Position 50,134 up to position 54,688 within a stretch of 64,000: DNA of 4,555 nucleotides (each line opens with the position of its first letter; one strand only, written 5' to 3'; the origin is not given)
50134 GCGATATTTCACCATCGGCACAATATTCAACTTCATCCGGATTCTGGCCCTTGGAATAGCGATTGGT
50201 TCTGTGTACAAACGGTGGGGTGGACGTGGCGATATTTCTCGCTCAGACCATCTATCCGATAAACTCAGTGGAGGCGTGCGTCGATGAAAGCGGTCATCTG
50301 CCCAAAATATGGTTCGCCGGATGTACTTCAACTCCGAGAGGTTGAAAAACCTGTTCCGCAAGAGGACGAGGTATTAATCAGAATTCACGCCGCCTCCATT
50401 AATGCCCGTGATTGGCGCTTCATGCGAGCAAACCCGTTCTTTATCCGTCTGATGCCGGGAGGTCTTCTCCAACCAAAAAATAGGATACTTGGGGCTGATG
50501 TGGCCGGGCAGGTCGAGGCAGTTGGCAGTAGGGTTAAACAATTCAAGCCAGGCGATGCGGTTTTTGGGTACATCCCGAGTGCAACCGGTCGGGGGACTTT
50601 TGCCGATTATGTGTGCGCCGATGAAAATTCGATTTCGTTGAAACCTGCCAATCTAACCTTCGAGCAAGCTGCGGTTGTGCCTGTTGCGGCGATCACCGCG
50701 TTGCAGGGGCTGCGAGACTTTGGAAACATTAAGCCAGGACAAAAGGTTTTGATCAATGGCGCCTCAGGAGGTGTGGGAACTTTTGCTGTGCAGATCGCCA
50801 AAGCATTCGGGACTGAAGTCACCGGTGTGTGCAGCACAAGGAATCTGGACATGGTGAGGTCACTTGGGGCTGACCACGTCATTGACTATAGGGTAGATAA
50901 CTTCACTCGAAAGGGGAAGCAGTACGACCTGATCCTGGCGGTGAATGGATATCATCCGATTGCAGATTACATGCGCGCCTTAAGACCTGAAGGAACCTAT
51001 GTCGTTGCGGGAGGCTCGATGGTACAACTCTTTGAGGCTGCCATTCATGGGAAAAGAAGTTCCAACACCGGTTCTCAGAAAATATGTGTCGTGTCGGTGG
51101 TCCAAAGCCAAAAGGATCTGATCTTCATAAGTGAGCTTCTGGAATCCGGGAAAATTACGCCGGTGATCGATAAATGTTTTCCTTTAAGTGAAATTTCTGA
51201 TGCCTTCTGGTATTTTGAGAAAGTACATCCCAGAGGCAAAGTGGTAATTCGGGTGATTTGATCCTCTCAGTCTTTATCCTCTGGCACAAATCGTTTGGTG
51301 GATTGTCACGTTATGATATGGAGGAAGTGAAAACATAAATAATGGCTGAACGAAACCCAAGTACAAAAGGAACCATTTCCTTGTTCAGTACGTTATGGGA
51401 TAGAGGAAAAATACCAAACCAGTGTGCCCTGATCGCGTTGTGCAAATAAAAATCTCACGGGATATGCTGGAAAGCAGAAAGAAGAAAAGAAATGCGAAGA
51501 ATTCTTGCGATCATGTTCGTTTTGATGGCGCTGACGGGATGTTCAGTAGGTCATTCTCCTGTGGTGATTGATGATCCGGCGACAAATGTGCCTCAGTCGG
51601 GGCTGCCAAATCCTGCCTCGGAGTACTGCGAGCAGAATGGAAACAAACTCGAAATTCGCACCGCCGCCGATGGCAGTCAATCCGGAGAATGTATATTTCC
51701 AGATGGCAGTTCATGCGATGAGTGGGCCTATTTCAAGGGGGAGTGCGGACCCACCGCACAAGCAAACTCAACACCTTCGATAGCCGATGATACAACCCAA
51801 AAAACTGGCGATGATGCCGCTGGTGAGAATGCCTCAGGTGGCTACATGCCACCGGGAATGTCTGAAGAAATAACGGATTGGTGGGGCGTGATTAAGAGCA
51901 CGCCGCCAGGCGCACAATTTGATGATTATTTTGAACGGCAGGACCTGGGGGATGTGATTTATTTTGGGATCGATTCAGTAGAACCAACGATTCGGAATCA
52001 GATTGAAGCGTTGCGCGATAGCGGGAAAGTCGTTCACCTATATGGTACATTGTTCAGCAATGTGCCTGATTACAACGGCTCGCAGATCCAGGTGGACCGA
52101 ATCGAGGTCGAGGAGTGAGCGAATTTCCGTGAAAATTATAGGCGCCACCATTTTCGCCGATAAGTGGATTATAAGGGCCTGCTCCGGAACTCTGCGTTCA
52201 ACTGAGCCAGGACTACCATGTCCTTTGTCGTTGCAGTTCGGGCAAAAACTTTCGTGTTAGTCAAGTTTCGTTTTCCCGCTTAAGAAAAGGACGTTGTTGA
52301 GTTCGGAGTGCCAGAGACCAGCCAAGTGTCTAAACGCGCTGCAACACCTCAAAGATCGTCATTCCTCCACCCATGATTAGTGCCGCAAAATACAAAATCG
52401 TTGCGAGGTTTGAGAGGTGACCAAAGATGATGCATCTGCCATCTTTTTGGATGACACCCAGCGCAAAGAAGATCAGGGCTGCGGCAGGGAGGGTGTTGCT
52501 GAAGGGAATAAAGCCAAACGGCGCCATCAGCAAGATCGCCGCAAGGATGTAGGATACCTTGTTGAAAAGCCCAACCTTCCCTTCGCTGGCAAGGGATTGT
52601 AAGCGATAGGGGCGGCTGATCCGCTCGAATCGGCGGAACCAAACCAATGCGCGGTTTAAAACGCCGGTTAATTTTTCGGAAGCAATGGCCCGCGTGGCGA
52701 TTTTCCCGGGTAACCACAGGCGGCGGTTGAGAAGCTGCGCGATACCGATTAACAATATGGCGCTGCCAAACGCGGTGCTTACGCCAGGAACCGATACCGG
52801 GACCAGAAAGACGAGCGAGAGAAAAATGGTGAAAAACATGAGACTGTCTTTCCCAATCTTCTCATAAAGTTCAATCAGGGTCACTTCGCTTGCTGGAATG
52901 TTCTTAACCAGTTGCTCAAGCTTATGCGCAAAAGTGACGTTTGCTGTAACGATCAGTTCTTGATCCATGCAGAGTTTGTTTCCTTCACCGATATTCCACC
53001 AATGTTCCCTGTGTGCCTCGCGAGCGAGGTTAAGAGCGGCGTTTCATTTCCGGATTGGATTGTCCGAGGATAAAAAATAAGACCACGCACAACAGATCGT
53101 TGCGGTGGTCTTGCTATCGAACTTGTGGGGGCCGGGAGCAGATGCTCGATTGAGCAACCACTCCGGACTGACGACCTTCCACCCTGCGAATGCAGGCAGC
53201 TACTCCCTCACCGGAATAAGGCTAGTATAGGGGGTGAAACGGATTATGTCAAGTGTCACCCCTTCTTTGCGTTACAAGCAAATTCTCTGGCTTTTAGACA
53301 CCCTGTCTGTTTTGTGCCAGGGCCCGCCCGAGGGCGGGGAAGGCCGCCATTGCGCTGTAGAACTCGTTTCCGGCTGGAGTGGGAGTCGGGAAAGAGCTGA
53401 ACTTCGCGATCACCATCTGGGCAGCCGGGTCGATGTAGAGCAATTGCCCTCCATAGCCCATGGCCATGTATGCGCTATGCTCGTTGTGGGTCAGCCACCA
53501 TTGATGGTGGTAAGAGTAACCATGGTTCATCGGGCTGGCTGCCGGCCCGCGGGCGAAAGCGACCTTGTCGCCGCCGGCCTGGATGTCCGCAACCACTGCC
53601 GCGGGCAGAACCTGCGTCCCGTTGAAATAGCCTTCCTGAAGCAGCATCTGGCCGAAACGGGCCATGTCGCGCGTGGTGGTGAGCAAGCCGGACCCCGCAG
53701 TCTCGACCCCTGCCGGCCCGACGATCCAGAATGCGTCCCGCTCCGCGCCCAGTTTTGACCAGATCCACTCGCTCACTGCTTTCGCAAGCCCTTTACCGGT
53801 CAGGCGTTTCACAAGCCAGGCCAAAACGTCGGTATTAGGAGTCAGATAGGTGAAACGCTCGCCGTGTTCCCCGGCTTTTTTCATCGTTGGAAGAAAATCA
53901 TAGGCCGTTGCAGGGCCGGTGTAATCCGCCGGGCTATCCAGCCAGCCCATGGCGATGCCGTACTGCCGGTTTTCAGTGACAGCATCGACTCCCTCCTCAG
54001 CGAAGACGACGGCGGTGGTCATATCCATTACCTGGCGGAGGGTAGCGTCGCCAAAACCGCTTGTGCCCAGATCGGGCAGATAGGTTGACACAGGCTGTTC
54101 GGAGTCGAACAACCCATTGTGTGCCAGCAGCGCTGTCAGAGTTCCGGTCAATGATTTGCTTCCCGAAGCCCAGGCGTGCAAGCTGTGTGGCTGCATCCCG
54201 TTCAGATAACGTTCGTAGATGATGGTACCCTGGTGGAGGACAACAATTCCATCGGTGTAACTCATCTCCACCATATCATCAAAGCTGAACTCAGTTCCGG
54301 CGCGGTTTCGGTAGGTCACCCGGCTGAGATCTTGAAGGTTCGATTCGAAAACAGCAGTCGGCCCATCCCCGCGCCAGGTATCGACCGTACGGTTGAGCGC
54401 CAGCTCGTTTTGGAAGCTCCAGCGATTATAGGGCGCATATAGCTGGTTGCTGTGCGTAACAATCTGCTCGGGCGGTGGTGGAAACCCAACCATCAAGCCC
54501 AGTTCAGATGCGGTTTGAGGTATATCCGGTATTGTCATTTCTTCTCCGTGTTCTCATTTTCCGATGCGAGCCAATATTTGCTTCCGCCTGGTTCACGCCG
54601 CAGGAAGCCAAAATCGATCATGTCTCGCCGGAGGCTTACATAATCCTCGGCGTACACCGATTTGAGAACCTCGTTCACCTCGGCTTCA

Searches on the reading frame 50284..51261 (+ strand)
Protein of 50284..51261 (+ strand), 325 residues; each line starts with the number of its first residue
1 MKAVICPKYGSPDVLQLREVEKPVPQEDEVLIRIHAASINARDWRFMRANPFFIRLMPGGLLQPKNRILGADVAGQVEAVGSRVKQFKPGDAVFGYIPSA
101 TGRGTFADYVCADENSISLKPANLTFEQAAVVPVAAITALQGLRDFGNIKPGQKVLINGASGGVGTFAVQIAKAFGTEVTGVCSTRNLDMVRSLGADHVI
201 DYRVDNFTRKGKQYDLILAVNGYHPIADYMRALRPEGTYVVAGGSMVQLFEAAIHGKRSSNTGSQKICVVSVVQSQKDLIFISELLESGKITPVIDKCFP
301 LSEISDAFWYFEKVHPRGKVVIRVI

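Call 84: search_protein_families(library=pfam, proteins=[window:50284-51261:+], max_evalue=0.00001)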
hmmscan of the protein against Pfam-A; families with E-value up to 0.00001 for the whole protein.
window:50284-51261:+ (325 aa): 3 families
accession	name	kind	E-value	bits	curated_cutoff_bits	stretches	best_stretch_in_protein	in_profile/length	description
PF13602.12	ADH_zinc_N_2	-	3.7e-23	83.4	27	1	194-322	1-134/134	Zinc-binding dehydrogenase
PF08240.17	ADH_N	-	6e-16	59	23.5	1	27-119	2-101/104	Alcohol dehydrogenase GroES-like domain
PF00107.32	ADH_zinc_N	-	1.2e-15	58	31.8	1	163-245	1-91/129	Zinc-binding dehydrogenase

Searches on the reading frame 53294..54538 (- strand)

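Call 84: search_protein_families(library=pfam, proteins=[window:53294-54538:-], max_evalue=0.00001)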
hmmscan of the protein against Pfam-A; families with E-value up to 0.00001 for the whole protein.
window:53294-54538:- (414 aa): 1 family
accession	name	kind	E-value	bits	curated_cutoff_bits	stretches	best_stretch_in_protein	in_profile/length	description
PF00144.29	Beta-lactamase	-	8.5e-32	111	27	1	98-388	19-315/329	Beta-lactamase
